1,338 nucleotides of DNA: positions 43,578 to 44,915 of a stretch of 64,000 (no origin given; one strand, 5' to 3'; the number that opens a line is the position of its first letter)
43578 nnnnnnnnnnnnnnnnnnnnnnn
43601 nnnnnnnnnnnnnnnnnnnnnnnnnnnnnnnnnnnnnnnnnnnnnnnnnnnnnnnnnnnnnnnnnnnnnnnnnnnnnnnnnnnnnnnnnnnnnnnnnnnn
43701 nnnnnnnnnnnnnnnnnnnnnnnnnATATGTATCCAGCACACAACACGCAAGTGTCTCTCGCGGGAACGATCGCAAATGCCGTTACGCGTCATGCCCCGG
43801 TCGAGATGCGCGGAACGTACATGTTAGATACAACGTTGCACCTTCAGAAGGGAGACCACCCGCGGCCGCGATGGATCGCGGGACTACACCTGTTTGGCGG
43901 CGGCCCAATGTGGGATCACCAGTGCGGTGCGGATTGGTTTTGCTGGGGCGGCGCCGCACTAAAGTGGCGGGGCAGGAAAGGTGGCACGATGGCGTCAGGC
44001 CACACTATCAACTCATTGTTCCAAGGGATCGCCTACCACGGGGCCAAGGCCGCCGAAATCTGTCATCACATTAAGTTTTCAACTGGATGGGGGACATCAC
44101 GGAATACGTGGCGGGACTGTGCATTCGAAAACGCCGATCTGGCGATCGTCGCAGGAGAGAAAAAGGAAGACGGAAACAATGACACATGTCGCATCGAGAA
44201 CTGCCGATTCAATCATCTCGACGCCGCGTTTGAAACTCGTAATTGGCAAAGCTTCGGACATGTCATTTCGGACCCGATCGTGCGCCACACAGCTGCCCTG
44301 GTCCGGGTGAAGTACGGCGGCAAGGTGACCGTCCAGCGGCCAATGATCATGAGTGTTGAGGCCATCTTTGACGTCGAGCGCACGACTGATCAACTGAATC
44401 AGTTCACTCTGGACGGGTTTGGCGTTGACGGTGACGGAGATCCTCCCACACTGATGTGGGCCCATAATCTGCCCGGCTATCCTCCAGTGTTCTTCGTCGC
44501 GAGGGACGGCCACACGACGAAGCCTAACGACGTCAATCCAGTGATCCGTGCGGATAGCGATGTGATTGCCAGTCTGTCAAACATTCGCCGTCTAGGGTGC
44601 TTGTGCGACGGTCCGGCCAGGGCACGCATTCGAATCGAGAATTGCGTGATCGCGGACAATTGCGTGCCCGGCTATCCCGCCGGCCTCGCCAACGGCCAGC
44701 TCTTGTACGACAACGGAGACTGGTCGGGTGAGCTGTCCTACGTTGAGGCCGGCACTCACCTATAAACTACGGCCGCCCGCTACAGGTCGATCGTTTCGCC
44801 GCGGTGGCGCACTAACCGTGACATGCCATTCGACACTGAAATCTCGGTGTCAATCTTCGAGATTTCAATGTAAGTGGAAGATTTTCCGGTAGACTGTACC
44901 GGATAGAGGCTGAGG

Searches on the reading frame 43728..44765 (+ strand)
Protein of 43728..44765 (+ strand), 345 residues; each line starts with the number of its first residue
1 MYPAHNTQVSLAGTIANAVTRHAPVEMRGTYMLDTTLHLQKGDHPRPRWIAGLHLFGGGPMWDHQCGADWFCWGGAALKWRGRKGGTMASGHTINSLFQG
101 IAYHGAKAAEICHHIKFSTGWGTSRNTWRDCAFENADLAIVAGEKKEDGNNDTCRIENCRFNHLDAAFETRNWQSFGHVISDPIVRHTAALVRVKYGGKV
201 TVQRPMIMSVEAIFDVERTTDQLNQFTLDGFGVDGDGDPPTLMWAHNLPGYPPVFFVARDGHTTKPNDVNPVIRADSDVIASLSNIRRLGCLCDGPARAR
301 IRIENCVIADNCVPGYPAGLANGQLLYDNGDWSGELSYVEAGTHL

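Call 102: search_solved_structures(query=window:43728-44765:+, max_evalue=0.01)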
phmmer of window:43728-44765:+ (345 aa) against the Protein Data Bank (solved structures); distinct sequences matched with E-value up to 0.01: 0.
